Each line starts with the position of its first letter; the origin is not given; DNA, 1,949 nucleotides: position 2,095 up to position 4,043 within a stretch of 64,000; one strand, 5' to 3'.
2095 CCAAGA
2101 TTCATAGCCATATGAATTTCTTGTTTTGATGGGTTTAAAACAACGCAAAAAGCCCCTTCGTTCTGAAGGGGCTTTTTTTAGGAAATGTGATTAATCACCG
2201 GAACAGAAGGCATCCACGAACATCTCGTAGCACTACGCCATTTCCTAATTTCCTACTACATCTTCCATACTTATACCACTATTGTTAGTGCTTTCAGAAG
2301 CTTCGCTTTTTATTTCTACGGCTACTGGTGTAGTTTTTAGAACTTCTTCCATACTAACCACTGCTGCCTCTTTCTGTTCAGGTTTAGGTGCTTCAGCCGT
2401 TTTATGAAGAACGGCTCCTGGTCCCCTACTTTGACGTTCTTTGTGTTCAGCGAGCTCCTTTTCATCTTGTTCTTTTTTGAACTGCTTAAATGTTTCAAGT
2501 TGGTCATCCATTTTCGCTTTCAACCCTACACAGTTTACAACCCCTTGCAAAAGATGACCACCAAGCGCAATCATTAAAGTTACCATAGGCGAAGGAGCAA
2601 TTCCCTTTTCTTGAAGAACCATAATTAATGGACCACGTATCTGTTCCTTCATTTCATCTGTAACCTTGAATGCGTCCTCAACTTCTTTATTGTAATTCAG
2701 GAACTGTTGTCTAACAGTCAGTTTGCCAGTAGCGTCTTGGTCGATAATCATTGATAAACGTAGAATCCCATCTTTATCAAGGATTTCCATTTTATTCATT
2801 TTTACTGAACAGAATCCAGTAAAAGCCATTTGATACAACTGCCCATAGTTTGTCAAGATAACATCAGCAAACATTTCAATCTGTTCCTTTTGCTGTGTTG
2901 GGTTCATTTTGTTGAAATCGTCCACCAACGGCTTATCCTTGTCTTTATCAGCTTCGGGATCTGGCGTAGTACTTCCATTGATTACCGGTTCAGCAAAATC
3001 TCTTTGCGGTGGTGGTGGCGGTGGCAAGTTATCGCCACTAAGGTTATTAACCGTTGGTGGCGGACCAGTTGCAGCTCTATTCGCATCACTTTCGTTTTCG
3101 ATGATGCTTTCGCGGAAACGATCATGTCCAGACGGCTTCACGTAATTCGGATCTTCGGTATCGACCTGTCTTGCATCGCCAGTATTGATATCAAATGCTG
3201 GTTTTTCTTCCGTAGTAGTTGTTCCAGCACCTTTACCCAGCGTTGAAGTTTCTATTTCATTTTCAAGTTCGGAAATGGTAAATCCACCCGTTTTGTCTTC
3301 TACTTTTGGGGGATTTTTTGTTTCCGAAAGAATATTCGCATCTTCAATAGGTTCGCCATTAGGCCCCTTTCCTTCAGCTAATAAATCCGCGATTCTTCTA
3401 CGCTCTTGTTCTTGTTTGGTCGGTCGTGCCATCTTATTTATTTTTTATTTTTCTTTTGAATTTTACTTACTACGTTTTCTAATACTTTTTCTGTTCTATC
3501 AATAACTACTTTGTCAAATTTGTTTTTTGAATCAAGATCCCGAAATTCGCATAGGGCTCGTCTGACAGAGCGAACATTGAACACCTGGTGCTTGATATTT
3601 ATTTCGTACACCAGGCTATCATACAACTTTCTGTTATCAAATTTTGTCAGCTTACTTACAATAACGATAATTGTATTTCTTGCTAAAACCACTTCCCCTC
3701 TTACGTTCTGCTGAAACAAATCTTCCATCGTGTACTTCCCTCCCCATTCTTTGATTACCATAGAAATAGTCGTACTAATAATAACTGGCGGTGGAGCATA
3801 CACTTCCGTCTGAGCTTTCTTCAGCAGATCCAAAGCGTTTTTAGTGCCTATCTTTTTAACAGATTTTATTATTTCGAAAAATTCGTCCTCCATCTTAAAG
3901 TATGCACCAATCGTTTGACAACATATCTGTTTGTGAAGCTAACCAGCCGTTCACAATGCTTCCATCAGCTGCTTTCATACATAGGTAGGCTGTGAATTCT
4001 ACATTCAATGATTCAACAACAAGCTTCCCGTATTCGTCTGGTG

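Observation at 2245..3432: Modular paralog family: conserved central domain shared by 2245..3432 and 10940..11722, and an N-terminal motif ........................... shared by 2245..3432 and an internal start in 43934..44947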

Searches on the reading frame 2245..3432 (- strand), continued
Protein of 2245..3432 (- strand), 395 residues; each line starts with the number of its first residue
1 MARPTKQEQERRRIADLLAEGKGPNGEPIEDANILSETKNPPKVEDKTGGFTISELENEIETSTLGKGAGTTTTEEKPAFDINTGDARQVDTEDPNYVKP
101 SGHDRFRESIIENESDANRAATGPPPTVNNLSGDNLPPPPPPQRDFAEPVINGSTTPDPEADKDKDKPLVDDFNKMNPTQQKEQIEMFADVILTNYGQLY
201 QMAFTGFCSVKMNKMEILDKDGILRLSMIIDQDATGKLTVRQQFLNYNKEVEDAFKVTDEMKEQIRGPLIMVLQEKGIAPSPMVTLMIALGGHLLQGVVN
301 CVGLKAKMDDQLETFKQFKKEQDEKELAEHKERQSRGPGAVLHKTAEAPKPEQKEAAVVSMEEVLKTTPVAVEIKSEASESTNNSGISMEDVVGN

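Call 94: search_solved_structures(query=A9, max_evalue=1)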
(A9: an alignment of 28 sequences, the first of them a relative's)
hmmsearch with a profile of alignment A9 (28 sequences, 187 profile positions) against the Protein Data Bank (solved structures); distinct sequences matched with E-value up to 1: 0.

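Call 101: search_dna_similar(query=L055:10660-11475:+, collection=phages, mode=protein, max_evalue=0.01, max_rows=20)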
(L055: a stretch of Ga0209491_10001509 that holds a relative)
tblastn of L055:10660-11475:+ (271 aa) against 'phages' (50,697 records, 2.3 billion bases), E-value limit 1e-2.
No match.

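Call 102: search_dna_similar(query=L088:10499-11359:+, collection=plasmids, mode=protein, max_evalue=0.01, max_rows=20)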
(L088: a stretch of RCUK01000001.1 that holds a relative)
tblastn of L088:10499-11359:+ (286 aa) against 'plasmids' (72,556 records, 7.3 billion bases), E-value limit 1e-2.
No match.

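Call 118: list_cluster_members(proteins=[P0015, P0018, P0040, P0073, P0100, P0122, P0036, P0169])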
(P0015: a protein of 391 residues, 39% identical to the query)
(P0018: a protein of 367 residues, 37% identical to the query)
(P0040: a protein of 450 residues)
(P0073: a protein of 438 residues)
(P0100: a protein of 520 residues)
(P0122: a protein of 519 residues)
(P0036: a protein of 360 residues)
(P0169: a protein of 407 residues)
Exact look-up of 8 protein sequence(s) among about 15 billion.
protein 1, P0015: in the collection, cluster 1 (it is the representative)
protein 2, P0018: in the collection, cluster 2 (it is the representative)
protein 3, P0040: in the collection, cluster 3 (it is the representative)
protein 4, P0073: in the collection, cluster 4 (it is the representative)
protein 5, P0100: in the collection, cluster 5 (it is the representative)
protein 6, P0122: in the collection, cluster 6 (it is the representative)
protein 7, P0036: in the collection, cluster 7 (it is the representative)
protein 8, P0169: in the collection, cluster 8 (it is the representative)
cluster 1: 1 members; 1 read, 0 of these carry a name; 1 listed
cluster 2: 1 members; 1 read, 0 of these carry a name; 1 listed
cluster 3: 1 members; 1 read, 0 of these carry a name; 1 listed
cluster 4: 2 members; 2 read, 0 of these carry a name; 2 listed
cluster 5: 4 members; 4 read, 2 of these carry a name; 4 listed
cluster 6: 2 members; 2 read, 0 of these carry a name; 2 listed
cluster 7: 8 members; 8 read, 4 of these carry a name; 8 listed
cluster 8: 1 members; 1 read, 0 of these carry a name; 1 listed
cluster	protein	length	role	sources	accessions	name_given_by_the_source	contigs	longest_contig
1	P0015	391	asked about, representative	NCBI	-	-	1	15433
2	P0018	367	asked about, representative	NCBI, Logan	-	-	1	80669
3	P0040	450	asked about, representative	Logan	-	-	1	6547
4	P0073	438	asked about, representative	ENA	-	-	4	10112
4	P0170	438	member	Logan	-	-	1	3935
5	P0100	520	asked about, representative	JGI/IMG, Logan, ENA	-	hypothetical protein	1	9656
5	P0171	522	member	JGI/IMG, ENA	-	hypothetical protein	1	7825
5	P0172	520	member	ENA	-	-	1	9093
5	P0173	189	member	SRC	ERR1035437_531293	-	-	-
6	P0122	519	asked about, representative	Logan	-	-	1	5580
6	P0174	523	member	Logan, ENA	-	-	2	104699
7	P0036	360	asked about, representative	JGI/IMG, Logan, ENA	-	-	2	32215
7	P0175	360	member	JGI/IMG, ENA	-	hypothetical protein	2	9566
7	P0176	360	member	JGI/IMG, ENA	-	hypothetical protein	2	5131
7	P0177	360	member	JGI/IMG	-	hypothetical protein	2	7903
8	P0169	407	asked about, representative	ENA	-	-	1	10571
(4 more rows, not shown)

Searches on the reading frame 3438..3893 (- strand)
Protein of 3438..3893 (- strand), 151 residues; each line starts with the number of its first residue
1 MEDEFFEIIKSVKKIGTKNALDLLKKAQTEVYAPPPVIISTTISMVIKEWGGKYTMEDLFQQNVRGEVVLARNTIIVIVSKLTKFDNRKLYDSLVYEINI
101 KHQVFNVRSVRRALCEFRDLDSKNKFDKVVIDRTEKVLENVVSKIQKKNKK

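Call 25: search_protein_families(library=pfam, proteins=[window:3438-3893:-], max_evalue=0.01)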
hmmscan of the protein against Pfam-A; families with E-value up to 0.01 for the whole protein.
window:3438-3893:- (151 aa): 0 families

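Call 90: search_solved_structures(query=A8, max_evalue=10)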
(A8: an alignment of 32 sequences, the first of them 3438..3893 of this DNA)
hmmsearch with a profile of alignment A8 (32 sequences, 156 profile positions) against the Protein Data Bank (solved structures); distinct sequences matched with E-value up to 10: 8.
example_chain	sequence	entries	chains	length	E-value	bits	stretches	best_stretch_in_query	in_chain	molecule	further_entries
1j1v_A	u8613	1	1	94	6.2e-12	48.9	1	49-133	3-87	Chromosomal replication initiator protein dnaA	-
2hcb_A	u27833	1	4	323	3.6e-06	30.1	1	30-128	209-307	Chromosomal replication initiator protein dnaA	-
1l8q_A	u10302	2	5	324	3.6e-06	30.1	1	30-128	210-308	Chromosomal replication initiator protein dnaA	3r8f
3pvp_A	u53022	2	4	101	5.8e-05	26.2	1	50-142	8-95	Chromosomal replication initiator protein dnaA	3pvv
2z4r_A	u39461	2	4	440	0.00028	24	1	50-133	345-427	Chromosomal replication initiator protein dnaA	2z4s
8btg_A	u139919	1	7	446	0.0004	23.5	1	48-134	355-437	Chromosomal replication initiator protein DnaA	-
3h3d_X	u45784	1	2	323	1.3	12.1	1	16-76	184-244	Maternal protein pumilio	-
5kl1_A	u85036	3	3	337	1.6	11.8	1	16-76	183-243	Maternal protein pumilio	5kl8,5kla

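Call 109: search_solved_structures(query=window:3438-3893:-, max_evalue=10, show_alignments=1)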
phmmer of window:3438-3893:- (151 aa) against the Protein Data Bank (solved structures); distinct sequences matched with E-value up to 10: 4.
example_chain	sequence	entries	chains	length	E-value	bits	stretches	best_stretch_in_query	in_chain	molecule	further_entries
5i9f_A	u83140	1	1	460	1.1e-10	44.9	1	14-131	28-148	pentatricopeptide repeat protein dPPR-U10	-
5i9g_C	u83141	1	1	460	1.3e-10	44.7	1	14-131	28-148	pentatricopeptide repeat protein dPPR-U8C2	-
5i9h_A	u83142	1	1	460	3.8e-10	43.2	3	18-131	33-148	pentatricopeptide repeat protein dPPR-U8G2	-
5i9d_A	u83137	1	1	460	4.8e-10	42.9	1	18-131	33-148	pentatricopeptide repeat protein dPPR-U8A2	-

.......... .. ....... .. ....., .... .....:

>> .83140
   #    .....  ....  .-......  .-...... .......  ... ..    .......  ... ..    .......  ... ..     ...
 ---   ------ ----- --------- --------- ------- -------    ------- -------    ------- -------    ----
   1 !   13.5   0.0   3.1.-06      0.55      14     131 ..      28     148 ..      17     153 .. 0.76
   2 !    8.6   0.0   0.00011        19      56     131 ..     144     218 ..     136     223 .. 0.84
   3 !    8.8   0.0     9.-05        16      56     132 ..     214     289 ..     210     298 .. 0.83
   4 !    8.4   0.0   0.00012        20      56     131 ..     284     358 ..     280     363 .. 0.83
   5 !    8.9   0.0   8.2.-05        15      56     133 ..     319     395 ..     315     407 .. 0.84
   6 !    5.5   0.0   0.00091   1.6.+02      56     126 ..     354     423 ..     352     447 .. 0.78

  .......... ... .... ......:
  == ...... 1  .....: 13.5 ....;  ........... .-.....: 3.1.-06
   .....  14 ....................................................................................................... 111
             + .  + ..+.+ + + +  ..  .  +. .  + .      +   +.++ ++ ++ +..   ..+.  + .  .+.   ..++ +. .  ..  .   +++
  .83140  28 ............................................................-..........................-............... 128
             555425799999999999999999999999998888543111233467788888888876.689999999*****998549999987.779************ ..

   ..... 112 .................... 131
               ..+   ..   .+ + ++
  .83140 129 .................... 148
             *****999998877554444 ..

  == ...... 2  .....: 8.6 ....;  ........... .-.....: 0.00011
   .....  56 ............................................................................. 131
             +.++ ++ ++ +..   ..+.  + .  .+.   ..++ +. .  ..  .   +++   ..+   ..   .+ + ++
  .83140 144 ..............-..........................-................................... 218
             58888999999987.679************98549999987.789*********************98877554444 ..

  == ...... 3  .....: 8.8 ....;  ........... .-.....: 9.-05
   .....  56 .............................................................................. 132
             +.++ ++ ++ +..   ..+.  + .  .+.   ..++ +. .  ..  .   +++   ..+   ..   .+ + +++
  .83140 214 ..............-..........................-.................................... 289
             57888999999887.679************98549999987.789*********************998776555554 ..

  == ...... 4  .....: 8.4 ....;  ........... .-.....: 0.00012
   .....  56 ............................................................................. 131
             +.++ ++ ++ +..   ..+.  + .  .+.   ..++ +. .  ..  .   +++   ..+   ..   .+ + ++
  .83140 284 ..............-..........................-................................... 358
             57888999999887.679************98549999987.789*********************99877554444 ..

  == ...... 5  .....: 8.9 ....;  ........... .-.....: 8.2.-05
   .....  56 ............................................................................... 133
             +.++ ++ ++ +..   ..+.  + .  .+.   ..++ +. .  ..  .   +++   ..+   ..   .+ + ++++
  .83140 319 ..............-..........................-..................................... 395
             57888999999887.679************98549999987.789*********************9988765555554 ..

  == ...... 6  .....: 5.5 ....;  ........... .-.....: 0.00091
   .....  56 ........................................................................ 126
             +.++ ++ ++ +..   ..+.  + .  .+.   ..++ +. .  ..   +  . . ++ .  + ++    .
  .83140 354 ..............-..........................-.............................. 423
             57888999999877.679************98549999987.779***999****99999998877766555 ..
